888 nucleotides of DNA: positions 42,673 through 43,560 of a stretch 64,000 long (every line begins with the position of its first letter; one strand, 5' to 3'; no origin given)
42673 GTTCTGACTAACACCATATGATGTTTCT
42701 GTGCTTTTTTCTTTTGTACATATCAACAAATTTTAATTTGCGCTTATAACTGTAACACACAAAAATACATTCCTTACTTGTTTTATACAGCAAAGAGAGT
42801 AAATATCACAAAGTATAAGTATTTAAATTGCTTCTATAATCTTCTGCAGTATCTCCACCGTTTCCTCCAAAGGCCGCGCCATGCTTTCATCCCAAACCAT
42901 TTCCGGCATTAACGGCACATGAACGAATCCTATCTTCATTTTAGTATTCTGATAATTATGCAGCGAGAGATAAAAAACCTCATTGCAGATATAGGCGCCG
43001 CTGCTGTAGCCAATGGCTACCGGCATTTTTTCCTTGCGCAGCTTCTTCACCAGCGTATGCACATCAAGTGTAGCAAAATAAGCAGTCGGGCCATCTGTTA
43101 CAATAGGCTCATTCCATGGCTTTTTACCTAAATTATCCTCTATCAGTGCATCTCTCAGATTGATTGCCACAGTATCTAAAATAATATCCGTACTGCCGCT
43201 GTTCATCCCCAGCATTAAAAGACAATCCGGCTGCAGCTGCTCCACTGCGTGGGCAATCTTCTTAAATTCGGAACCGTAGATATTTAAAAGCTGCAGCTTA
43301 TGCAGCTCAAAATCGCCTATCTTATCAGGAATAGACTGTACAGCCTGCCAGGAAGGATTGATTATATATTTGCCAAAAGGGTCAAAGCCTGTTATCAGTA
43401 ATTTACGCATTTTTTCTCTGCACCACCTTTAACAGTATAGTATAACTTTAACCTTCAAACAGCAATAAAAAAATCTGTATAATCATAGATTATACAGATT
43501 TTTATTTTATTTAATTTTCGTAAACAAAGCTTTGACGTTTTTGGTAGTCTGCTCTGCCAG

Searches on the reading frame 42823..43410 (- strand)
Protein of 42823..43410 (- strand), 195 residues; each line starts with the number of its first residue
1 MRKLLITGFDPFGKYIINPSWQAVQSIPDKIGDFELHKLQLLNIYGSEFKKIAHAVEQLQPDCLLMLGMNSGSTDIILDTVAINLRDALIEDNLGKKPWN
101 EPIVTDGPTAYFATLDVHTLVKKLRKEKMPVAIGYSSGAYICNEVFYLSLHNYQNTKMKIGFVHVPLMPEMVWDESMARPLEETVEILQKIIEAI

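Call 7: search_protein_families(library=pfam, proteins=[window:42823-43410:-], max_evalue=0.01)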
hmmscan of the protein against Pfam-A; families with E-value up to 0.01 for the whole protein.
window:42823-43410:- (195 aa): 1 family
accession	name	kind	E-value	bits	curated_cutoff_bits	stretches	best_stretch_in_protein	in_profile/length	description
PF01470.22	Peptidase_C15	-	3.2e-47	161.6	22.7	1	3-194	2-200/204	Pyroglutamyl peptidase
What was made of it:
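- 42823..43410 (-): pcp (pyroglutamyl peptidase, Peptidase_C15), the right chromosomal flank. Pfam E 3e-47 (call 7)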

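Call 31: find_related_loci(query=window:42823-43410:-, collection=genome_contigs, flank=6000)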
Query window:42823-43410:- (195 aa) in genome_contigs; peptide patterns used: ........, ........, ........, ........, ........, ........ (x = any residue, [..] = any of these).
50 stretches matched a pattern; 6 encode a relative of the query (tblastn E <= 1e-3); 6 distinct loci.
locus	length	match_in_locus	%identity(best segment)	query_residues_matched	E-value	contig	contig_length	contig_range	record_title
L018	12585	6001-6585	95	1-195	3e-129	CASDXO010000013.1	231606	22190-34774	uncultured Phascolarctobacterium sp. isolate SI.B26.metabat-bins.31 genome assembly, contig: SI.B26.metabat-bins.31.fa_k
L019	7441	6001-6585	93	1-195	2e-126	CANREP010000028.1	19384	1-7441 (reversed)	MAG: uncultured Phascolarctobacterium sp. isolate Lapin-023__bin98 genome assembly, contig: Lapin-023__NODE_3733_length_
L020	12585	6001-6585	92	1-195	3e-125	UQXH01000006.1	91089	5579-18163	uncultured Phascolarctobacterium sp. isolate UMGS733 genome assembly, contig: NODE_50_length_91089_cov_9.599897, whole g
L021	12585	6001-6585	85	1-195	4e-115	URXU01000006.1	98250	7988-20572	uncultured Phascolarctobacterium sp. isolate UMGS1456 genome assembly, contig: NODE_44_length_98250_cov_19.721247, whole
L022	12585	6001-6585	76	1-195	8e-107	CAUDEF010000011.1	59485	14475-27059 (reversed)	MAG TPA_asm: uncultured Phascolarctobacterium sp. isolate ERR9578189_bin.14_MetaWRAP_v1.3_MAG genome assembly, contig: E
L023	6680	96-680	55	1-195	2e-76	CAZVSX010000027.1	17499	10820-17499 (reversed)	MAG TPA_asm: uncultured Phascolarctobacterium sp. isolate binchicken_co370_222 genome assembly, contig: NODE_3287_length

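Call 36: find_encoding_contigs(protein=window:42823-43410:-, flank=5000, max_places=10)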
Protein window:42823-43410:- (195 aa): 9 contigs read that carry it; 4 places shown.
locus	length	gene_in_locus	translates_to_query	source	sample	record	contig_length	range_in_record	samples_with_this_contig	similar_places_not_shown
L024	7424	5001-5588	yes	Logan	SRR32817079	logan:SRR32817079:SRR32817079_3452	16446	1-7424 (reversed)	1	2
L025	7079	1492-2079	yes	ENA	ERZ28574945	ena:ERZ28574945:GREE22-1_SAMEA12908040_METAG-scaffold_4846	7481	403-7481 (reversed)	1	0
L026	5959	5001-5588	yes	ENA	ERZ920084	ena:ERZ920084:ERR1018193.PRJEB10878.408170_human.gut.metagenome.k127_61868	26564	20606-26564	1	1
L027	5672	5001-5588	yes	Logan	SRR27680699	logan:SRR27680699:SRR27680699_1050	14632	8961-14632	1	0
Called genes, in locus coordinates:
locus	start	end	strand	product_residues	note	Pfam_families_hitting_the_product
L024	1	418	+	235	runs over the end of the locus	PF10294:Methyltransf_16 (weak), PF02475:TRM5-TYW2_MTfase (weak), PF05175:MTS, PF03602:Cons_hypoth95, PF06325:PrmA (weak), PF13649:Methyltransf_25, PF13847:Methyltransf_31, PF08241:Methyltransf_11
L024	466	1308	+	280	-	PF00590:TP_methylase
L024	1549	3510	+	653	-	PF00133:tRNA-synt_1, PF01406:tRNA-synt_1e (weak), PF09334:tRNA-synt_1g, PF00133:tRNA-synt_1, PF08264:Anticodon_1, PF19303:Anticodon_3, PF01588:tRNA_bind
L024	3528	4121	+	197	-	-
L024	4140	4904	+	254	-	PF01026:TatD_DNase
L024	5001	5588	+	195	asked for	PF01470:Peptidase_C15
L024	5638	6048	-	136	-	PF02579:Nitro_FeMo-Co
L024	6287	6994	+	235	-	PF01978:TrmB, PF11495:TrmB_EBD_N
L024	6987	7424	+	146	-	?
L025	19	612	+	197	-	-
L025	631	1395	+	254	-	PF01026:TatD_DNase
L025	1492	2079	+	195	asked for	PF01470:Peptidase_C15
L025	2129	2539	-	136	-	PF02579:Nitro_FeMo-Co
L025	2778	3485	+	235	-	PF01978:TrmB, PF11495:TrmB_EBD_N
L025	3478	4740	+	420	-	PF00278:Orn_DAP_Arg_deC, PF02784:Orn_Arg_deC_N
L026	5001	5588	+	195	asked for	PF01470:Peptidase_C15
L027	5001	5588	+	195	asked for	PF01470:Peptidase_C15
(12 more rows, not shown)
